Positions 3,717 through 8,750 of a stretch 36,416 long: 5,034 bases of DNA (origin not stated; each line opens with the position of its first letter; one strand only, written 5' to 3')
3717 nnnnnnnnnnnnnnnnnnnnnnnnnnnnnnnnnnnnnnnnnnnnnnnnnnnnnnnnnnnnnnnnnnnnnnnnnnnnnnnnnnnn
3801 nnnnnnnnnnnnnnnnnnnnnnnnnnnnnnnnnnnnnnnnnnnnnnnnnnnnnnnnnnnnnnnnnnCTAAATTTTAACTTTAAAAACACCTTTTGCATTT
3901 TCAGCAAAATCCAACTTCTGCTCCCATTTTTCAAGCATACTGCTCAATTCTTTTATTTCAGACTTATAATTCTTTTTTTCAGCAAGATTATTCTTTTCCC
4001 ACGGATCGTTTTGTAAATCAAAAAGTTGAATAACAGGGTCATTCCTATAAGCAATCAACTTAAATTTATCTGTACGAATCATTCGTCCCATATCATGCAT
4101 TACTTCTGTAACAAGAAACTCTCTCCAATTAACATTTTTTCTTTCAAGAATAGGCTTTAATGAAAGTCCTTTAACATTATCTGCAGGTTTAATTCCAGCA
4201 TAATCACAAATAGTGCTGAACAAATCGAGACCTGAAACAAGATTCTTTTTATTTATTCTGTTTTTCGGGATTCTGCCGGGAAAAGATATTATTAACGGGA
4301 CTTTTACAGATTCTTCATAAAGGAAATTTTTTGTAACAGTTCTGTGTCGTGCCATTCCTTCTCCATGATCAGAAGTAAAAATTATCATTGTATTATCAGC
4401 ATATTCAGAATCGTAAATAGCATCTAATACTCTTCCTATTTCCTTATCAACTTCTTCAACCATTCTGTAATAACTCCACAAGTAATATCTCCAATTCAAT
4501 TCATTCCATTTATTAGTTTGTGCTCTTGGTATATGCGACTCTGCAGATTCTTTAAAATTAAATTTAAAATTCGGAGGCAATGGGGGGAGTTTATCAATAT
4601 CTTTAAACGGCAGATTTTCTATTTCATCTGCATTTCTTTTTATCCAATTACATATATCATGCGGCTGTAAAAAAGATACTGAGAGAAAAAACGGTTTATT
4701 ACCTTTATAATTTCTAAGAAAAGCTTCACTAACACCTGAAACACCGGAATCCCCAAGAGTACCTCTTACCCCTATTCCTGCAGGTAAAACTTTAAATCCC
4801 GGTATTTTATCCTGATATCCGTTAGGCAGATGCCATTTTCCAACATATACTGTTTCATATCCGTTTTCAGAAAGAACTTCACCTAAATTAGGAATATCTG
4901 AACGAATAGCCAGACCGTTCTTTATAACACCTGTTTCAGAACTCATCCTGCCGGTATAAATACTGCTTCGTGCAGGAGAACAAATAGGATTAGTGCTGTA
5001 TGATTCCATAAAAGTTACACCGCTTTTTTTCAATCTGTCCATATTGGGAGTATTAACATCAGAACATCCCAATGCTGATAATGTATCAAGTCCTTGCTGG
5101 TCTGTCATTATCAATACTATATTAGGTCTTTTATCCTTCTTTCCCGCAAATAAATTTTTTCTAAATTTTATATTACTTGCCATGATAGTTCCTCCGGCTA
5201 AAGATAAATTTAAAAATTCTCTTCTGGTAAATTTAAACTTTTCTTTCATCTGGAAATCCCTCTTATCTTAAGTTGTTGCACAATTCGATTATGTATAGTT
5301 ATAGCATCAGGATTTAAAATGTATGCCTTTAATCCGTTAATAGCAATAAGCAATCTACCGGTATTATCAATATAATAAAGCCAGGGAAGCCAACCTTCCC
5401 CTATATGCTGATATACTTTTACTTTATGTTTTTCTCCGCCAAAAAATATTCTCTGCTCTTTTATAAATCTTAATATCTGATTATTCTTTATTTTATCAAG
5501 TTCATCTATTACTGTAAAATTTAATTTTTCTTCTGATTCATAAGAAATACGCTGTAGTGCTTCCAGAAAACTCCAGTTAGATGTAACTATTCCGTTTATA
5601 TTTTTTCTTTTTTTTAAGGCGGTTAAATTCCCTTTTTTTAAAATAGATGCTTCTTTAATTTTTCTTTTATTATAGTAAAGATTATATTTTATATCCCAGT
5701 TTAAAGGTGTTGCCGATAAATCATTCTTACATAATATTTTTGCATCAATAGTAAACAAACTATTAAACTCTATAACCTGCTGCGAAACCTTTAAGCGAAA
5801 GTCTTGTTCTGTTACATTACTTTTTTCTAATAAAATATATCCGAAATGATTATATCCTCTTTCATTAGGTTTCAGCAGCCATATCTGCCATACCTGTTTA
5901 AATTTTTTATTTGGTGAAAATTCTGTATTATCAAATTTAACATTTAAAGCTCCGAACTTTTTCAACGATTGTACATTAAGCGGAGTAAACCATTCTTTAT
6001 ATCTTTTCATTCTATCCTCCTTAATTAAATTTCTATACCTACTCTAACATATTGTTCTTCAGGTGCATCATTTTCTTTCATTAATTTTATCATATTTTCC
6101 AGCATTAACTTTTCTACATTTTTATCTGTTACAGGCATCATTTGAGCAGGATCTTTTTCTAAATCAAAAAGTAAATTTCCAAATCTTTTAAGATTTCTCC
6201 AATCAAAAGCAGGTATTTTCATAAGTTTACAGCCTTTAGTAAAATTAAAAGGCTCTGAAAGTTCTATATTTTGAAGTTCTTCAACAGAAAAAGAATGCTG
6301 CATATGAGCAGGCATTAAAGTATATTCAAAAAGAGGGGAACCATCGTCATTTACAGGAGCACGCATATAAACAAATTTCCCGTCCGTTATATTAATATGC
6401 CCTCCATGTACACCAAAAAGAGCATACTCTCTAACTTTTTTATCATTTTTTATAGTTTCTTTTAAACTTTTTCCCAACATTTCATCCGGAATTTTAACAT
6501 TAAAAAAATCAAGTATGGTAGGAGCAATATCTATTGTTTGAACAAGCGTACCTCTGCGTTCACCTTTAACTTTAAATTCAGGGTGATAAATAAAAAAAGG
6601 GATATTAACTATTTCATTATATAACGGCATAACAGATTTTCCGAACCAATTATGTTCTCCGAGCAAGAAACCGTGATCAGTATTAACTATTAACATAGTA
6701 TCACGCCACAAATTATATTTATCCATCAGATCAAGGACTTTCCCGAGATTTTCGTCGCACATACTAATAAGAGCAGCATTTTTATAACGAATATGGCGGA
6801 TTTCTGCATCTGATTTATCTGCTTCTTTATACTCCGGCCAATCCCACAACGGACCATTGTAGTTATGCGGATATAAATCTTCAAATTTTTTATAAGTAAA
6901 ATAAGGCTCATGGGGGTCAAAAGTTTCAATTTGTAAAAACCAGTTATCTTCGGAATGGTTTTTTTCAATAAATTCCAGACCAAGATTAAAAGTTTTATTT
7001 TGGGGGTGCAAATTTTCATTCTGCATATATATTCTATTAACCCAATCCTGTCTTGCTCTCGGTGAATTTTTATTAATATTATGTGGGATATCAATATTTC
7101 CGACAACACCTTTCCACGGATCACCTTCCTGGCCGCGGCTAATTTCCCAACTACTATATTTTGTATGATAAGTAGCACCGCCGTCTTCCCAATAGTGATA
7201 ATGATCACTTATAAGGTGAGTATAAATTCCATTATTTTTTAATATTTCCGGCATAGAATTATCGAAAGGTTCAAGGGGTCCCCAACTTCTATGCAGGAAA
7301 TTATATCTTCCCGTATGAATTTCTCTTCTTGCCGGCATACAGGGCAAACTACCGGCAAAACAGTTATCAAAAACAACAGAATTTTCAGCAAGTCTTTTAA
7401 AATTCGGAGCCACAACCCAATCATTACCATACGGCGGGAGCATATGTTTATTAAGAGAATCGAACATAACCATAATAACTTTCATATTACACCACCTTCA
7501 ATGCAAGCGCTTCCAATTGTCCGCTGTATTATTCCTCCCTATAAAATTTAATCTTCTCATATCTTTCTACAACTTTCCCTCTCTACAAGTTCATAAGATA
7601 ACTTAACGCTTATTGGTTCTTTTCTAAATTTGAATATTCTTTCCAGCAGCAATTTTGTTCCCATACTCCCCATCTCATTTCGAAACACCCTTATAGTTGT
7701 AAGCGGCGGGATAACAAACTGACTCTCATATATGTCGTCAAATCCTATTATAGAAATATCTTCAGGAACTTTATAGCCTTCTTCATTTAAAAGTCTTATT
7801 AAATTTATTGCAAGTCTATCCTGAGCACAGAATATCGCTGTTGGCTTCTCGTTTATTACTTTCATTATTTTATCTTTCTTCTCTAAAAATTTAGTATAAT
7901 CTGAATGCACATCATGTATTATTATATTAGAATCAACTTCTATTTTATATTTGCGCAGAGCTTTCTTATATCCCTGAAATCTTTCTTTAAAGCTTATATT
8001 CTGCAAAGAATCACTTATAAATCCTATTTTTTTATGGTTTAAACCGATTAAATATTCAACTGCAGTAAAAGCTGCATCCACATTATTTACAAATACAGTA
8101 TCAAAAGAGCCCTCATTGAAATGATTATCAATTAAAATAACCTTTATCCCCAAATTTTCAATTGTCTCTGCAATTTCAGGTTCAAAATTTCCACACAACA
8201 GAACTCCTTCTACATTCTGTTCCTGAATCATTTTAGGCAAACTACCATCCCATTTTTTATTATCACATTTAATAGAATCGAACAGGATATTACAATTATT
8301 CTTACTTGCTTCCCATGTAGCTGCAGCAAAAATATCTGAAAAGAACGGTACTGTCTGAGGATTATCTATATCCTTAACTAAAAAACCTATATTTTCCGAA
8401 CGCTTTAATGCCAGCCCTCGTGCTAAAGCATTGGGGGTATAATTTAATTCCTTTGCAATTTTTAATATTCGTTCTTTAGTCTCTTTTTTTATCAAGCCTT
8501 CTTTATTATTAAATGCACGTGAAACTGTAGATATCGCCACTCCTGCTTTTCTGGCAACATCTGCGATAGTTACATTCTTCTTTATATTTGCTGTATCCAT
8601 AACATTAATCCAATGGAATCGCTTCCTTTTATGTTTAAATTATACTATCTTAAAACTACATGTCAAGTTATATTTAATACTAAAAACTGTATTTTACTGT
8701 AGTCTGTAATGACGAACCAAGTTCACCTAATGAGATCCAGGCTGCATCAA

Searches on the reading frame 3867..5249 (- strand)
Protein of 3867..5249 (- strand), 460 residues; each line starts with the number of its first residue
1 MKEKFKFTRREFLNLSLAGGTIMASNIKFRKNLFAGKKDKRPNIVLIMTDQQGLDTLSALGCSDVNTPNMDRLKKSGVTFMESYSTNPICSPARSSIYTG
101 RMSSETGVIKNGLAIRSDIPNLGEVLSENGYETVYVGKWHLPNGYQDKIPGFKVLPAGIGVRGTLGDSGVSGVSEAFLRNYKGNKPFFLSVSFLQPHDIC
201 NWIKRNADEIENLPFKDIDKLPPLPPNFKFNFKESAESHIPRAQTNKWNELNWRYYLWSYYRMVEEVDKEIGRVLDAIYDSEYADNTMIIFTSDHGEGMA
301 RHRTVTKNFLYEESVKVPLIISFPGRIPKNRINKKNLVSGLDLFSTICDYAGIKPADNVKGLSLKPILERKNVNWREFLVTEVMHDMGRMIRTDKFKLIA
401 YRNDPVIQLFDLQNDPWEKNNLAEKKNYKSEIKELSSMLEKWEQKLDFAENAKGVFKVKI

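Call 5: search_protein_families(library=pfam, proteins=[window:3867-5249:-], max_evalue=0.01)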
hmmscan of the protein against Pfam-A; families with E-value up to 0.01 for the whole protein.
window:3867-5249:- (460 aa): 6 families
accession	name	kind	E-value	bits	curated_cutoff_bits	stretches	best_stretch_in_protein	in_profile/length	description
PF00884.28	Sulfatase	-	2.1e-48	165.6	25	1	42-353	1-301/301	Sulfatase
PF16347.10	SGSH_C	-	9.4e-26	91.2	29.3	1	302-444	3-153/154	N-sulphoglucosamine sulphohydrolase, C-terminal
PF01663.27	Phosphodiest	-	1.8e-11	44.7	23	2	45-113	2-67/342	Type I phosphodiesterase / nucleotide pyrophosphatase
PF02995.22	DUF229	-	6e-05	22.4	25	1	259-346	305-398/496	Protein of unknown function (DUF229)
PF14707.11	Sulfatase_C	-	0.00014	22.8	30.9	1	408-453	57-103/127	C-terminal region of aryl-sulfatase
PF01676.23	Metalloenzyme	-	0.00033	20.7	24.3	0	260-297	169-202/252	Metalloenzyme superfamily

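Call 16: search_solved_structures(query=window:3867-5249:-, max_evalue=1e-20)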
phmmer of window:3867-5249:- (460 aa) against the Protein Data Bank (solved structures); distinct sequences matched with E-value up to 1e-20: 54.
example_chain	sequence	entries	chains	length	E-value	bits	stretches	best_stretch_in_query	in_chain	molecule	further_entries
3b5q_A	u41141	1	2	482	6.2e-51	176.8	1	36-442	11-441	Putative sulfatase yidJ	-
5g2t_A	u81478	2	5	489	7.8e-51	176.5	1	38-442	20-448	2-O GLYCOSAMINOGLYCAN SULFATASE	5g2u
5g2v_A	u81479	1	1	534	1.5e-49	172.3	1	251-445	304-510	N-ACETYLGLUCOSAMINE-6-SULFATASE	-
7stt_A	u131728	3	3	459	1.1e-43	153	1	262-447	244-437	N-acetylgalactosamine-6-sulfatase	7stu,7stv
7p24_AAA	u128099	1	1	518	9.7e-42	146.5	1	251-445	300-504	Mucin-desulfating sulfatase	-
7ebp_A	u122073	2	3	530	4.8e-40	140.9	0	248-454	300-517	Sulfatase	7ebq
7oz8_AAA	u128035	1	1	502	6.4e-40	140.5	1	177-435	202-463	Choline-sulfatase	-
2qzu_A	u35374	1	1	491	1.5e-39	139.3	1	253-441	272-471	Putative sulfatase yidJ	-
9s8y_A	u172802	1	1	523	4e-39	137.9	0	248-454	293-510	Sulfatase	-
9s03_A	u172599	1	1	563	4.3e-39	137.8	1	251-438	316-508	Putative sulfatase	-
6hr5_A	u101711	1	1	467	9.3e-39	136.7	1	251-441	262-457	Alpha-L-rhamnosidase/sulfatase (GH78)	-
9koq_A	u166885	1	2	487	5.9e-37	130.7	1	176-439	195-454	Sulfatase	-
9ihk_D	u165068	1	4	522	1.7e-36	129.3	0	183-432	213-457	Sulfatase_S1_30A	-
4uph_A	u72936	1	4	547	4.6e-36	127.8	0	257-429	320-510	SULFATASE (SULFURIC ESTER HYDROLASE) PROTEIN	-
4upi_A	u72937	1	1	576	2.4e-35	125.5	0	41-143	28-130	SULFATASE FAMILY PROTEIN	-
6hhm_A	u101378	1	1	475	8e-26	94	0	182-440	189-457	Arylsulfatase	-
9fvt_A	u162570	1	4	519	1.4e-21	80.1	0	180-408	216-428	Sulfatase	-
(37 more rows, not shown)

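Call 54: search_protein_families(library=ncbifam, proteins=[window:3867-5249:-], max_evalue=0.001)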
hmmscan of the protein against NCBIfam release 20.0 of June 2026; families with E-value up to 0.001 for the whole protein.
window:3867-5249:- (460 aa): 5 families
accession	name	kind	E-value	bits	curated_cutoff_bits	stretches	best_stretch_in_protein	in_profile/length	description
NF010322.0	PRK13759.1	equivalog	4.6e-71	239.8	481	2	174-439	189-453/486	arylsulfatase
TIGR03417.1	chol_sulfatase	equivalog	4.2e-56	190.8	433.45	2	182-443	180-441/500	choline-sulfatase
NF052527.1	Mn_arylsulf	exception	2.8e-48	165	850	2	175-441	188-450/479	manganese-dependent arylsulfatase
NF045661.1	HdlasePehA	equivalog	1e-45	156.4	900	2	177-382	193-407/506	phosphoric/sulfuric ester hydrolase PehA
NF038282.1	LapC_YejM_PbgA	exception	1.5e-08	33.4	825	1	259-347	413-496/584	LPS biosynthesis-modulating metalloenzyme YejM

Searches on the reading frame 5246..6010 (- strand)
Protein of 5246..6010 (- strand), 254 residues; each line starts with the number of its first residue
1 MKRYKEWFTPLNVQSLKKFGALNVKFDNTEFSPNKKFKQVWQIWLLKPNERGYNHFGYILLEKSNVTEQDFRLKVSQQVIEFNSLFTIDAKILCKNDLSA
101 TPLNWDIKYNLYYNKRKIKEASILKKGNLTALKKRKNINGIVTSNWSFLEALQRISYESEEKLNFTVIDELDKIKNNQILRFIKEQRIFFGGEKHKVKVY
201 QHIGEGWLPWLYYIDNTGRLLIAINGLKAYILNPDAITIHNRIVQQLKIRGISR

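Call 5: search_protein_families(library=pfam, proteins=[window:5246-6010:-], max_evalue=0.01)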
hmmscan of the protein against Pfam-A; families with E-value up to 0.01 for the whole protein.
window:5246-6010:- (254 aa): 0 families

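Call 55: search_protein_families(library=ncbifam, proteins=[window:5246-6010:-], max_evalue=0.001)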
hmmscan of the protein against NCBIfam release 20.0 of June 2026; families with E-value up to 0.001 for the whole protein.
window:5246-6010:- (254 aa): 0 families

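Call 86: predict_structure(protein=window:5246-6010:-)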
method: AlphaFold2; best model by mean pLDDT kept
length: 254 residues; sequences in the alignment: 1
mean_pLDDT: 35.6   pTM: 0.26
mean pLDDT of the five models: 35.6, 35.2, 34.1, 31.0, 27.6
residues with pLDDT >= 90: 0; 70-90: 0; 50-70: 16; < 50: 238
segments of 3 or more residues with pLDDT < 50: 1-177, 187-197, 205-209, 213-254
pLDDT, mean of each block of 10 residues (from residue 1): 27 28 28 33 32 32 29 32 34 42 45 43 40 27 29 29 28 44 52 46 46 46 37 32 30 29
secondary structure, 60 per line:
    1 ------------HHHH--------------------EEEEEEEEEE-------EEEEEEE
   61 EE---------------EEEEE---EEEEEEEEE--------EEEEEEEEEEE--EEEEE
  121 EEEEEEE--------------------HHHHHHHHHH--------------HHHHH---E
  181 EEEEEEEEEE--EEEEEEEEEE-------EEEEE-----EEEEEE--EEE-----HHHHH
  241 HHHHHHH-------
elements in order: H13-16 E37-46 E54-62 E78-82 E86-94 E103-113 E116-127 H148-157 H172-176 E180-190 E193-202 E210-214 E220-225 E228-230 H236-247

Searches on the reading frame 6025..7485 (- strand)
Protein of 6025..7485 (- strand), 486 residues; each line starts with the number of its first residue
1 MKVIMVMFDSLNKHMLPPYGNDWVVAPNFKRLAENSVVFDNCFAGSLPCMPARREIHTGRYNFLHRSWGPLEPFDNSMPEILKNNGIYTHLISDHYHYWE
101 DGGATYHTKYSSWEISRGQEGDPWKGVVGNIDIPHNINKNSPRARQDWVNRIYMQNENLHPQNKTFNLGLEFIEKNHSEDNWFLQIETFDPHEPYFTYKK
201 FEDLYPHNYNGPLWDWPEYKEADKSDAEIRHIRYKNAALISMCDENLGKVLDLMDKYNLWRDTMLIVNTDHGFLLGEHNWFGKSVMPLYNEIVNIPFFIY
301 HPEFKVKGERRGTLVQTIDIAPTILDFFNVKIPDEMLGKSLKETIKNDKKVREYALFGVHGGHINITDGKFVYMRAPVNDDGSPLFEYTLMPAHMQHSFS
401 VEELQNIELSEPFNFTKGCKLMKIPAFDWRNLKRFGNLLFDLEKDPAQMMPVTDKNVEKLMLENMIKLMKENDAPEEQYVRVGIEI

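Call 5: search_protein_families(library=pfam, proteins=[window:6025-7485:-], max_evalue=0.01)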
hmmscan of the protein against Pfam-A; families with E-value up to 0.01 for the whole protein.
window:6025-7485:- (486 aa): 3 families
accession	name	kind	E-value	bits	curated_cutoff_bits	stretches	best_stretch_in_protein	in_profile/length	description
PF00884.28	Sulfatase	-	2.4e-31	109.6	25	1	3-329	3-300/301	Sulfatase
PF16347.10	SGSH_C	-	1.8e-15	57.9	29.3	1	276-350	1-73/154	N-sulphoglucosamine sulphohydrolase, C-terminal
PF01663.27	Phosphodiest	-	3.8e-05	23.9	23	1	240-274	188-222/342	Type I phosphodiesterase / nucleotide pyrophosphatase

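Call 15: search_solved_structures(query=window:6025-7485:-, max_evalue=1e-10)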
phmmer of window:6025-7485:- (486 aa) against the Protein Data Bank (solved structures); distinct sequences matched with E-value up to 1e-10: 32.
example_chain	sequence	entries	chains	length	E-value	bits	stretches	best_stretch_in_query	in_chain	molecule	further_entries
5g2v_A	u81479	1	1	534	3.1e-27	98.8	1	237-351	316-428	N-ACETYLGLUCOSAMINE-6-SULFATASE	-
9s03_A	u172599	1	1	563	1.2e-22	83.7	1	227-348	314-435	Putative sulfatase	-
7p24_AAA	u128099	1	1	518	2.5e-21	79.3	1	239-348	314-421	Mucin-desulfating sulfatase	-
7lha_A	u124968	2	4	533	1.5e-20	76.7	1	238-346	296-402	Exo-L-galactose-6-sulfatase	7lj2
9s8y_A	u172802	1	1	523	2.5e-20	76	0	239-336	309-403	Sulfatase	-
6fny_A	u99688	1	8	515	4.2e-20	75.3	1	3-379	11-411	Choline-sulfatase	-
7ebp_A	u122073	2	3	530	4.3e-20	75.2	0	239-336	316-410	Sulfatase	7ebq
7oz8_AAA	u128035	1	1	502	2.1e-19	72.9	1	3-348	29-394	Choline-sulfatase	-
4upi_A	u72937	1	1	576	1e-18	70.7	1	237-349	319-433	SULFATASE FAMILY PROTEIN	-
6g5z_A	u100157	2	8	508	1.2e-18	70.4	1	3-379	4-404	Choline-sulfatase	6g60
7sno_A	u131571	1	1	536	1.7e-18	70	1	238-349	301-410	Arylsulfatase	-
7snj_A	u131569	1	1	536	1.8e-18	69.9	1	238-349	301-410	Arylsulfatase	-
7pth_A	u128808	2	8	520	2e-18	69.8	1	3-379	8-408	Choline sulfatase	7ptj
2vqr_A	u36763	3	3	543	4.8e-18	68.5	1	214-342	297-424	PUTATIVE SULFATASE | Multifunctional alkaline phosphatase superfamily protein pRL90232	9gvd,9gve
9ihk_D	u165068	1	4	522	7.1e-18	67.9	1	18-356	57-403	Sulfatase_S1_30A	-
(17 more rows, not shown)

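Call 54: search_protein_families(library=ncbifam, proteins=[window:6025-7485:-], max_evalue=0.001)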
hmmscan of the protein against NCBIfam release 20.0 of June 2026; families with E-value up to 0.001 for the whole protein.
window:6025-7485:- (486 aa): 5 families
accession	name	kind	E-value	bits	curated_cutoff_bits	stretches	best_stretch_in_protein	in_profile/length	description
NF010322.0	PRK13759.1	equivalog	4.5e-40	137.6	481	2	146-369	166-408/486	arylsulfatase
NF045661.1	HdlasePehA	equivalog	1.9e-33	115.9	900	2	222-350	270-397/506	phosphoric/sulfuric ester hydrolase PehA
TIGR03417.1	chol_sulfatase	equivalog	1.3e-32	113.4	433.45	1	3-392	5-413/500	choline-sulfatase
NF052527.1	Mn_arylsulf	exception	1.4e-19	70.4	850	1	147-364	165-394/479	manganese-dependent arylsulfatase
TIGR01307.1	pgm_bpd_ind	equivalog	5.9e-05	21.7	330.65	1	240-341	411-503/504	2,3-bisphosphoglycerate-independent phosphoglycerate mutase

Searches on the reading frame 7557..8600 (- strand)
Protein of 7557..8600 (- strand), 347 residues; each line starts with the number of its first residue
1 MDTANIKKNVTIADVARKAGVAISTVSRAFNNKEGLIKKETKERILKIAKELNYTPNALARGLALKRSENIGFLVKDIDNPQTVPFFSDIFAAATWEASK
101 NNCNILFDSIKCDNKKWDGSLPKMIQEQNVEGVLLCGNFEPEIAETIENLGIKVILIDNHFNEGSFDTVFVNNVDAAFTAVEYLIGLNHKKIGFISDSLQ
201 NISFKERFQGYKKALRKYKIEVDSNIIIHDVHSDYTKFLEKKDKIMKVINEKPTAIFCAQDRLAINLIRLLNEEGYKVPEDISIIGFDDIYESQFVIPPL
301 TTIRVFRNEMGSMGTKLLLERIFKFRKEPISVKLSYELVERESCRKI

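Call 5: search_protein_families(library=pfam, proteins=[window:7557-8600:-], max_evalue=0.01)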
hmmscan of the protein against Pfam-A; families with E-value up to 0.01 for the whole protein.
window:7557-8600:- (347 aa): 8 families
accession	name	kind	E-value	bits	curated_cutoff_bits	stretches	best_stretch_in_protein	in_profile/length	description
PF13377.12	Peripla_BP_3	-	5e-31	108.5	26.5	1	181-344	1-167/167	Periplasmic binding protein-like domain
PF00532.27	Peripla_BP_1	-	1.3e-19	71.2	22.2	1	70-339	3-278/281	Periplasmic binding proteins and sugar binding domain of LacI family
PF00356.27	LacI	-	6.9e-18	64.6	27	1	11-57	1-46/46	Bacterial regulatory proteins, lacI family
PF13407.12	Peripla_BP_4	-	3.5e-08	33.7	35.1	1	115-289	42-218/258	Periplasmic binding protein domain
PF00440.29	TetR_N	-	1.8e-06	28.1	24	1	9-38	16-45/47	Bacterial regulatory proteins, tetR family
PF01381.28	HTH_3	-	0.00017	22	23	1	7-57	7-53/55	Helix-turn-helix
PF13443.12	HTH_26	-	0.0046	17.6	22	0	7-56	8-54/63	Cro/C1-type HTH DNA-binding domain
PF22882.2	GT-D-like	-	0.0071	16.2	27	0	64-156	70-152/210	GT-D fold-like domain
